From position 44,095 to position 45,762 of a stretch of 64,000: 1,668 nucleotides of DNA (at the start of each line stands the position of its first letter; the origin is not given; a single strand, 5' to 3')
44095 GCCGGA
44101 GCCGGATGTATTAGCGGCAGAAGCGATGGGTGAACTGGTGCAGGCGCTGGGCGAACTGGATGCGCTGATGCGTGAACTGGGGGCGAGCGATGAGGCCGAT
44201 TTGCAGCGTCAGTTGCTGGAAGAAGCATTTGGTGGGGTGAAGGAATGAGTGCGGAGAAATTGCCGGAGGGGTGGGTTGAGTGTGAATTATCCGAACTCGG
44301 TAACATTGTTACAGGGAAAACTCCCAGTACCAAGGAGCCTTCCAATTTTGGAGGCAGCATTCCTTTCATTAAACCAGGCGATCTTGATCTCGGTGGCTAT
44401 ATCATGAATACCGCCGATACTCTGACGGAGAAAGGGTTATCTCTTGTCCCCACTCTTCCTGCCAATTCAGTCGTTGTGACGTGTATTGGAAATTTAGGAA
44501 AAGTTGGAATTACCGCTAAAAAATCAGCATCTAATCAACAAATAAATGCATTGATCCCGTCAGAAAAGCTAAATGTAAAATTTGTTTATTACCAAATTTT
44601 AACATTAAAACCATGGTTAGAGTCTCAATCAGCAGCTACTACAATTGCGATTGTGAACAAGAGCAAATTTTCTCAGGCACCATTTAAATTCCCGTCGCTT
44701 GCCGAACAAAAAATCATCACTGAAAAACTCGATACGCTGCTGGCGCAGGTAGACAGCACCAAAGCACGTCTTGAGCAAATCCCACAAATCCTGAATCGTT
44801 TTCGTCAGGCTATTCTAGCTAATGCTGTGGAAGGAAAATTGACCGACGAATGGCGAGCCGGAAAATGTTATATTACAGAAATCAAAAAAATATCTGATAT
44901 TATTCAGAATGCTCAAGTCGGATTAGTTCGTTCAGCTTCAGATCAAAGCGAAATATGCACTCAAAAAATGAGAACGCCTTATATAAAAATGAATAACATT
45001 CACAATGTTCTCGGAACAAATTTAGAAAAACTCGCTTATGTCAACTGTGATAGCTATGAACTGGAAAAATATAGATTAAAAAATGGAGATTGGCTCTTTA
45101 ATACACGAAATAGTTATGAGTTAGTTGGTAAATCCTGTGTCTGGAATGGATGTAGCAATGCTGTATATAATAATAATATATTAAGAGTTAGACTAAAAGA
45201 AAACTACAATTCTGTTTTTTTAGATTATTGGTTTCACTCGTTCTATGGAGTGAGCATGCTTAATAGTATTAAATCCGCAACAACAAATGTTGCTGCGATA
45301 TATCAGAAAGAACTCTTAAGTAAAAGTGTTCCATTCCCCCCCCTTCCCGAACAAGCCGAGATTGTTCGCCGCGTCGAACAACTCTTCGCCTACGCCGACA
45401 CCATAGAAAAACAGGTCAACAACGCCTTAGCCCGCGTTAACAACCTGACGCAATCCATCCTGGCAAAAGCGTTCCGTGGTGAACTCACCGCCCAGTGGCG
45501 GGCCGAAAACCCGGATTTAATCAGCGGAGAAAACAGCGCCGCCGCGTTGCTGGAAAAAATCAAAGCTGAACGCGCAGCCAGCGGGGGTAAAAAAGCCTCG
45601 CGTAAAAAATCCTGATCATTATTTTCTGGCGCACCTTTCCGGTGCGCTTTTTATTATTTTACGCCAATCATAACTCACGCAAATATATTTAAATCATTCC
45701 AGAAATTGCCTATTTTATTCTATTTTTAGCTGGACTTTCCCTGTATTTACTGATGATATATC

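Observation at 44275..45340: hsdS carries two low-GC target-recognition domains that appear to differ from EcoKI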

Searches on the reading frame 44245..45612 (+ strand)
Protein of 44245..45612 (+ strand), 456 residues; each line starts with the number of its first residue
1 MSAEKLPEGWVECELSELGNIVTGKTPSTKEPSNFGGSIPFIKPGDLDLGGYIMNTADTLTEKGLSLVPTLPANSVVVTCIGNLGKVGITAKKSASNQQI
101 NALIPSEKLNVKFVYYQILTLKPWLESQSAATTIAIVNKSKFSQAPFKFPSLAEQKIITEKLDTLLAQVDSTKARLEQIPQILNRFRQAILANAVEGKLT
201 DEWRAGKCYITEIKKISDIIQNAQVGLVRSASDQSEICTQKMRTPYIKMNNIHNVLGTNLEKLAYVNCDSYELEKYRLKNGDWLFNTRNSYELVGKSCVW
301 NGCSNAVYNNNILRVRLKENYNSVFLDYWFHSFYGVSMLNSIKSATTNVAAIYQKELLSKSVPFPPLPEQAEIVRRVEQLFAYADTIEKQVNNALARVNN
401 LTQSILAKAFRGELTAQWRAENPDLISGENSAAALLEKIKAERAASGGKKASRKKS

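Call 10: search_protein_families(library=pfam, proteins=[window:44245-45612:+], max_evalue=0.01)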
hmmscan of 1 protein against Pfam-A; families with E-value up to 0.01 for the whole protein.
window:44245-45612:+ (456 aa): 1 family
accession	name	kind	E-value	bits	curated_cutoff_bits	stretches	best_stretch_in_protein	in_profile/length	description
PF01420.25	Methylase_S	-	8.2e-39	133.9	22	2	7-180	1-167/168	Type I restriction modification DNA specificity domain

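Call 11: search_protein_families(library=ncbifam, proteins=[window:44245-45612:+], max_evalue=0.001)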
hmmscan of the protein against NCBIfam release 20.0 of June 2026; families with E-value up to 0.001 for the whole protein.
window:44245-45612:+ (456 aa): 2 families
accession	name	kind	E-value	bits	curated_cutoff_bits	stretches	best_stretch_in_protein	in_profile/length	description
NF007278.0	PRK09737.1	equivalog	1.6e-140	469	662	1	1-456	1-461/461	type I restriction-modification system specificity subunit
NF047740.1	antiphage_MADS5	equivalog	4.6e-07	29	400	1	265-399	319-457/461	methylation-associated defense system restriction endonuclease subunit S MAD5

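Call 12: search_solved_structures(query=window:44245-45612:+, max_evalue=0.001, show_alignments=2)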
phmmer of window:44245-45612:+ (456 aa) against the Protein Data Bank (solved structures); distinct sequences matched with E-value up to 0.001: 6.
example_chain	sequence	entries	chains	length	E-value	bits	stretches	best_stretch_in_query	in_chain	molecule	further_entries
2y7c_A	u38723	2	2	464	4.9e-94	318.8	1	1-456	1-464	TYPE-1 RESTRICTION ENZYME ECOKI SPECIFICITY PROTEIN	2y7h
1yf2_A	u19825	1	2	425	5.5e-26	94.7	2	5-179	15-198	Type I restriction-modification enzyme, S subunit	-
5ybb_D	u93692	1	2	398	1.9e-14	56.6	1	5-198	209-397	Restriction endonuclease S subunits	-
3okg_A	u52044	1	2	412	2.3e-14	56.4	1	5-198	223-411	Restriction endonuclease S subunits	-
7bst_A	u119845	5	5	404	3.2e-10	42.7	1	7-168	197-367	Type-1 restriction enzyme EcoR124II specificity protein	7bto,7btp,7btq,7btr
8w0p_C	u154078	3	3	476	3.2e-10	42.7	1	272-395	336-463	S.BsaXI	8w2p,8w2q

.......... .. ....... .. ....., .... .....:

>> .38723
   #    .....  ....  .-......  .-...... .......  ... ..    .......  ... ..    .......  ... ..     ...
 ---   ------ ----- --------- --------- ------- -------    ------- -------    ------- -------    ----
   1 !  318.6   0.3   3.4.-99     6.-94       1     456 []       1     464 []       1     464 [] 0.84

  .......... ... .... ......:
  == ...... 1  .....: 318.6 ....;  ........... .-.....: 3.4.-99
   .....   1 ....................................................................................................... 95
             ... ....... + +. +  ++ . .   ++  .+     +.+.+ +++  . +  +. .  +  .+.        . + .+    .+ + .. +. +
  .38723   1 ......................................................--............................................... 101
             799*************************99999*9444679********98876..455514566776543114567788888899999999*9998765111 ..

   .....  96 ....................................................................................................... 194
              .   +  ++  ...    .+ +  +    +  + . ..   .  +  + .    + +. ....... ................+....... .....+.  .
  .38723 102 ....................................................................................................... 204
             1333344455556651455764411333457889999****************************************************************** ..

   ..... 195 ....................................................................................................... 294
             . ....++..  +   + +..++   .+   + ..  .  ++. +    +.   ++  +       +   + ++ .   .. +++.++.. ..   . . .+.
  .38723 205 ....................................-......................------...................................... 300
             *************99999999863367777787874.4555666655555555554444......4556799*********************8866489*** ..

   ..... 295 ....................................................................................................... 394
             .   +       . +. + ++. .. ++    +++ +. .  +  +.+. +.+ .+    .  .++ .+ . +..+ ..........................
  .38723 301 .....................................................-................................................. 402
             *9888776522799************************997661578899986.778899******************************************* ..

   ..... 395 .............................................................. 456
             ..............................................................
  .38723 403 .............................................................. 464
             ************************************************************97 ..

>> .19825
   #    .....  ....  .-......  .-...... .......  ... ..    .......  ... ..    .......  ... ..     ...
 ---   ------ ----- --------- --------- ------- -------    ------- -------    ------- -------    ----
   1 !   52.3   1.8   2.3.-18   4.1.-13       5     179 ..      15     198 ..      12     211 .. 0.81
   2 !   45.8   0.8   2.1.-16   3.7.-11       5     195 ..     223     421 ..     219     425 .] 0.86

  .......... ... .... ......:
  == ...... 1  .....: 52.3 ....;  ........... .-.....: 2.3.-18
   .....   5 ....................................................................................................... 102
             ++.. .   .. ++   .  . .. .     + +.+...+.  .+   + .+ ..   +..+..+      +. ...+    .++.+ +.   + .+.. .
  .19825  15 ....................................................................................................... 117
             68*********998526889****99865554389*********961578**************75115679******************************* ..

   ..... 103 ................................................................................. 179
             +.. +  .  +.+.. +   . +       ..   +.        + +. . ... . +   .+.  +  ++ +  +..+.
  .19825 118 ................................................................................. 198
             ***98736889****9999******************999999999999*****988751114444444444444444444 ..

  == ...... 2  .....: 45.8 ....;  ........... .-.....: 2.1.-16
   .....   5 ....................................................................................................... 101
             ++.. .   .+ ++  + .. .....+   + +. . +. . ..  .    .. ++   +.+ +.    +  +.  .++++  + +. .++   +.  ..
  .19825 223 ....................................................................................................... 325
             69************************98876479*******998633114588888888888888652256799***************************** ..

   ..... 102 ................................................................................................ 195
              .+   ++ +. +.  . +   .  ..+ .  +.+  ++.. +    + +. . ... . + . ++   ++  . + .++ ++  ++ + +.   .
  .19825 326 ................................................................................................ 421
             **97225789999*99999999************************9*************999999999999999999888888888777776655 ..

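Call 26: list_cluster_members(proteins=[window:44245-45612:+])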
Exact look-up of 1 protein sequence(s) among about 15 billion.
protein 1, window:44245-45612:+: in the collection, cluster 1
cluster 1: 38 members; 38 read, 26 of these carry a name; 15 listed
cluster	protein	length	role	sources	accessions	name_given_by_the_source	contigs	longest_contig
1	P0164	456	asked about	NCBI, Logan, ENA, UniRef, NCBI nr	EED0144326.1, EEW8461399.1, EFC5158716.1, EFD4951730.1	TPA: restriction endonuclease subunit S [Escherichia coli] | EcoKI restriction-modification system protein HsdS n=4 Tax=Escherichia coli TaxID=562 ... | restriction endonuclease subunit S [Escherichia coli]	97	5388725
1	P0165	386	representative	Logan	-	-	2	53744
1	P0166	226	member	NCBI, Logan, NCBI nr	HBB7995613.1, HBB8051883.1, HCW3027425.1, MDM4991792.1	TPA: restriction endonuclease subunit S [Escherichia coli] | restriction endonuclease subunit S [Escherichia coli]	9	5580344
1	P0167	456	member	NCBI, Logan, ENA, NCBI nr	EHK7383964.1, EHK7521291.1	restriction endonuclease subunit S [Escherichia coli]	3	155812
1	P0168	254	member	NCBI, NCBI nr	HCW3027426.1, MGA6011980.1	restriction endonuclease subunit S [Escherichia coli]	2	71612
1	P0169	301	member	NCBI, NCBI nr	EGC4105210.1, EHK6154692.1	hypothetical protein H9J85_003625, partial [Escherichia coli] | hypothetical protein [Escherichia coli]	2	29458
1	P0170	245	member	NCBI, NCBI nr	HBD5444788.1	TPA: restriction endonuclease subunit S, partial [Escherichia coli] | restriction endonuclease subunit S [Escherichia coli]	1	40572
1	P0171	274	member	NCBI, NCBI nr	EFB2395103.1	type I restriction endonuclease subunit S [Escherichia coli]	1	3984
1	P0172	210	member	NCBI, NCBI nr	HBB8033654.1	TPA: restriction endonuclease subunit S, partial [Escherichia coli] | restriction endonuclease subunit S [Escherichia coli]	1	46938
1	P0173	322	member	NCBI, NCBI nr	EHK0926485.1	restriction endonuclease subunit S, partial [Escherichia coli] | restriction endonuclease subunit S [Escherichia coli]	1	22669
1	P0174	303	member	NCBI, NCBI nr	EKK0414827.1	restriction endonuclease subunit S, partial [Escherichia coli] | restriction endonuclease subunit S [Escherichia coli]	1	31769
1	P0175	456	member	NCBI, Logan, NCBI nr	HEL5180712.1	TPA: restriction endonuclease subunit S [Escherichia coli] | restriction endonuclease subunit S [Escherichia coli]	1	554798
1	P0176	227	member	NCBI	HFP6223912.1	TPA: restriction endonuclease subunit S, partial [Escherichia coli]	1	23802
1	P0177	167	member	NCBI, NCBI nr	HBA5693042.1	TPA: restriction endonuclease subunit S, partial [Escherichia coli] | restriction endonuclease subunit S [Escherichia coli]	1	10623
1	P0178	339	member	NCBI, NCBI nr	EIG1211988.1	restriction endonuclease subunit S, partial [Escherichia coli] | restriction endonuclease subunit S [Escherichia coli]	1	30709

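Call 28: find_encoding_contigs(protein=P0164, flank=10000, max_places=10)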
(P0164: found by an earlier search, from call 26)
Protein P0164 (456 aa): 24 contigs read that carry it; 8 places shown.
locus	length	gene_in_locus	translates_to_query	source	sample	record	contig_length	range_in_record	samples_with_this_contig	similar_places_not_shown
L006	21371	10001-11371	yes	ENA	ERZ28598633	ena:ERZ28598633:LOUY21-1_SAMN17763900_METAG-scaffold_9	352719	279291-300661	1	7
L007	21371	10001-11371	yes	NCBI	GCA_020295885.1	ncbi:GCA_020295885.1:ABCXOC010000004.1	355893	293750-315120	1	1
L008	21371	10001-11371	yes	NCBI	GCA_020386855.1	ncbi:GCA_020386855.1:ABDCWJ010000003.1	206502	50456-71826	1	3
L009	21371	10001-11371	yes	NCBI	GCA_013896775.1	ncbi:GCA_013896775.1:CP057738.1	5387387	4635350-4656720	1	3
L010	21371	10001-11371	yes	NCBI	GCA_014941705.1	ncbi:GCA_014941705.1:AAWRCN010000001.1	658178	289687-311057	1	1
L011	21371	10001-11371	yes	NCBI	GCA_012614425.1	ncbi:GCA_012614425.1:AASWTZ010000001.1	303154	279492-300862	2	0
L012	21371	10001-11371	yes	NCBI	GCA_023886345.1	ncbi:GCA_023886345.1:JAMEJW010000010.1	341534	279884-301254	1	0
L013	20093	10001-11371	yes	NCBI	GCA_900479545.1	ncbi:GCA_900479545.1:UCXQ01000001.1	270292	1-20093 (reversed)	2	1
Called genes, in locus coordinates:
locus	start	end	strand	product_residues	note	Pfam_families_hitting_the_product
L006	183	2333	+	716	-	PF02554:CstA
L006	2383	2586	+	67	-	PF04328:Sel_put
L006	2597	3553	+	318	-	PF02492:cobW, PF07683:CobW_C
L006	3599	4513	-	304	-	PF14338:Mrr_N, PF04471:Mrr_cat, PF22722:NA-iREase1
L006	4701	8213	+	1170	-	PF04313:HSDR_N (faint), PF00270:DEAD, PF04851:ResIII, PF18766:SWI2_SNF2, PF00271:Helicase_C, PF08463:EcoEI_R_C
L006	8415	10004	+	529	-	PF12161:HsdM_N (weak), PF02384:N6_Mtase, PF07669:Eco57I (faint)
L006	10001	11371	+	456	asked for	PF01420:Methylase_S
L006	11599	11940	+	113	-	PF08845:SymE_toxin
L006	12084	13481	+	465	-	PF12102:MrcB_N (weak), PF20720:nSTAND3 (weak), PF00004:AAA (weak), PF07728:AAA_5, PF13401:AAA_22 (weak), PF28529:McrB_lid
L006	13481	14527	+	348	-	PF10117:McrBC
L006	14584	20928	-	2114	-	PF00270:DEAD, PF04851:ResIII (weak), PF27116:YjiV_N, PF00271:Helicase_C, PF09369:MZB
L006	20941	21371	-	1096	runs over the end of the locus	PF27201:YjiT_N, PF27205:YjiT_2nd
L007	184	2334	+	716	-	PF02554:CstA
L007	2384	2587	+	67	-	PF04328:Sel_put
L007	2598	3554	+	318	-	PF02492:cobW, PF07683:CobW_C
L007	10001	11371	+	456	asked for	PF01420:Methylase_S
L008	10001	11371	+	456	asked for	PF01420:Methylase_S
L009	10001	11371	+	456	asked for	PF01420:Methylase_S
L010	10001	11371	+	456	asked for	PF01420:Methylase_S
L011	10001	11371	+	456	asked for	PF01420:Methylase_S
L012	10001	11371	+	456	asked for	PF01420:Methylase_S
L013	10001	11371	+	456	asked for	PF01420:Methylase_S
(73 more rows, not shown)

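Call 42: search_protein_families(library=padloc, proteins=[window:44245-45612:+], max_evalue=0.00001)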
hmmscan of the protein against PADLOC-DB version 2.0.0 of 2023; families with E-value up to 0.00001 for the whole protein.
window:44245-45612:+ (456 aa): 111 families (the best 25 are shown)
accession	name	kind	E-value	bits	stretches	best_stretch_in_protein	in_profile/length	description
PDLC03169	Specificity_I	-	7.3e-152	504.9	1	1-456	1-461/461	Type I specificity subunit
PDLC03189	Specificity_I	-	1.1e-115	385.1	1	1-456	1-459/459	Type I specificity subunit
PDLC03162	Specificity_I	-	8.7e-85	283.1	2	71-426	73-426/431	Type I specificity subunit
PDLC03107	Specificity_I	-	2.6e-61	205.8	1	10-414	3-392/392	Type I specificity subunit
PDLC03109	Specificity_I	-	2.8e-57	192.5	2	230-454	312-529/591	Type I specificity subunit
PDLC03127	Specificity_I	-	7.9e-54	181.4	2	211-455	255-486/571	Type I specificity subunit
PDLC04137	mad5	-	2.3e-52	176.5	2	4-188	207-391/392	mads_5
PDLC03079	Specificity_I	-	2.2e-48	163.6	1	6-414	26-447/470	Type I specificity subunit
PDLC03090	Specificity_I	-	1.2e-45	154.6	2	5-199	232-431/434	Type I specificity subunit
PDLC03108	Specificity_I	-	4.8e-43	146.1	1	6-415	33-437/452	Type I specificity subunit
PDLC03100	Specificity_I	-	6.8e-43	145.6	2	211-407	196-389/392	Type I specificity subunit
PDLC03150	Specificity_I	-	8.1e-43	144.9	1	99-454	130-472/475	Type I specificity subunit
PDLC03115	Specificity_I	-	8.9e-42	141.2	3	342-447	354-451/462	Type I specificity subunit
PDLC03179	Specificity_I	-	6.5e-41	138.9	2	227-409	408-587/589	Type I specificity subunit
PDLC03151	Specificity_I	-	9.5e-41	138.1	1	1-417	1-408/431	Type I specificity subunit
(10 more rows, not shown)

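Call 54: predict_structure(alignment_id=A2)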
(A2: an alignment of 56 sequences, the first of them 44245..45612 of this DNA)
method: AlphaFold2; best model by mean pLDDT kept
length: 456 residues; sequences in the alignment: 56
mean_pLDDT: 94.6   pTM: 0.83
mean pLDDT of the five models: 94.6, 94.4, 94.0, 93.7, 92.5
residues with pLDDT >= 90: 413; 70-90: 31; 50-70: 6; < 50: 6
segments of 3 or more residues with pLDDT < 50: 454-456
pLDDT, mean of each block of 10 residues (from residue 1): 76 97 98 98 97 97 98 98 97 98 97 98 95 93 97 97 97 97 96 95 89 98 98 92 94 94 97 98 97 96 97 98 98 97 93 98 97 97 97 96 95 94 88 93 80 47
secondary structure, 60 per line:
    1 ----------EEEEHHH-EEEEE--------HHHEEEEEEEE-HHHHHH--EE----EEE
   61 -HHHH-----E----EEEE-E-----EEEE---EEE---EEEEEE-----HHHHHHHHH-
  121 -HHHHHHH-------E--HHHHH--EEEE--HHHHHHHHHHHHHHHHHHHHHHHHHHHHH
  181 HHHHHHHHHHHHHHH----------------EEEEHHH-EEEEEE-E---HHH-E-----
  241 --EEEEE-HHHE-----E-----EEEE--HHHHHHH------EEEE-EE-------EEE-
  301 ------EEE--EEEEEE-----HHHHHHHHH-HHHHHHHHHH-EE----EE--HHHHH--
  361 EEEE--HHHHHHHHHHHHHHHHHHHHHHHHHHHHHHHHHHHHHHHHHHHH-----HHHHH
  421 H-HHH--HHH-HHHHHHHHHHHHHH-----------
elements in order: E11-14 E19-23 E35-42 H44-49 E58-60 H62-65 E76-79 E87-90 E94-96 E100-105 H111-119 H122-128 H139-143 E146-149 H152-195 E212-215 E220-225 E243-247 E264-267 H270-276 E283-286 E297-299 E307-309 E312-317 H323-331 H333-342 H354-358 E361-364 H367-410 H416-421 H432-445

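Call 56: fold_search(model_id=the predicted structure, library=pdb)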
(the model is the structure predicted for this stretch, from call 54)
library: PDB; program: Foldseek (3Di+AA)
matches with E <= 10: 90; with E <= 0.001: 47
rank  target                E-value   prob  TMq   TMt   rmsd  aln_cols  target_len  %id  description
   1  2y7c_A                4.1e-30  1.00  0.64  0.63  11.7       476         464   42  Atomic model of the Ocr-bound methylase complex from the Type I restriction-modification enzyme EcoKI (M2S1). Based on (released 2011-02-09)
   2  1yf2_A                4.1e-24  1.00  0.52  0.55   7.6       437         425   21  Three-dimensional structure of DNA sequence specificity (S) subunit of a type I restriction-modification enzyme and it (released 2005-02-15)
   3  7vs4_C                2.9e-21  1.00  0.51  0.60   6.9       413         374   14  Crystal structure of PacII_M1M2S-DNA(m6A)-SAH complex (released 2022-11-30)
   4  7vru_C                2.4e-20  1.00  0.50  0.59   7.1       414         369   15  Crystal structure of PacII_M1M2S-DNA-SAH complex (released 2022-11-30)
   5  1ydx                  1.9e-18  1.00  0.35  0.41  10.8       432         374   14  Crystal structure of Type-I restriction-modification system S subunit from M. genitalium (released 2005-08-23)
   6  5ybb_D                7.6e-18  1.00  0.69  0.80   4.6       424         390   17  Structural basis underlying complex assembly andconformational transition of the type I R-M system (released 2017-11-29)
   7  3okg_A                3.2e-17  1.00  0.58  0.66   6.5       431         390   16  Crystal structure of HsdS subunit from Thermoanaerobacter tengcongensis (released 2011-05-25)
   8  8w0p_C                3.8e-17  1.00  0.41  0.40  12.9       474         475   14  BsaXI -- Type IIB R-M system (released 2024-10-30)
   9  3okg_B                7.2e-17  1.00  0.60  0.68   6.3       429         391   17  Crystal structure of HsdS subunit from Thermoanaerobacter tengcongensis (released 2011-05-25)
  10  8vsr_B                9.0e-11  1.00  0.36  0.82   3.0       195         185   18  Co-crystal structure of Prx with Esub1 (released 2024-12-25)
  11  8vsr_D                3.8e-10  1.00  0.35  0.82   3.1       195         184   18  Co-crystal structure of Prx with Esub1 (released 2024-12-25)
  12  8vsq_A                1.7e-09  1.00  0.35  0.76   6.0       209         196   17  Crystal structure of Esub1 (released 2025-01-08)
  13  7bst_A                3.2e-09  1.00  0.48  0.54   8.3       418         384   17  EcoR124I-Ocr in the Intermediate State (released 2020-05-27)
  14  7eew_A                1.1e-05  1.00  0.31  0.24   8.2       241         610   15  Crystal structure of the intact MTase from Vibrio vulnificus YJ016 in complex with the DNA-mimicking Ocr protein and t (released 2022-03-23)
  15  8vpg_A                4.0e-05  1.00  0.29  0.25  11.9       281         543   11  CamA Adenine Methyltransferase Complexed to Cognate Substrate DNA and Containing Quinoline-based SGI-1027 Analog 455 (released 2024-09-25)
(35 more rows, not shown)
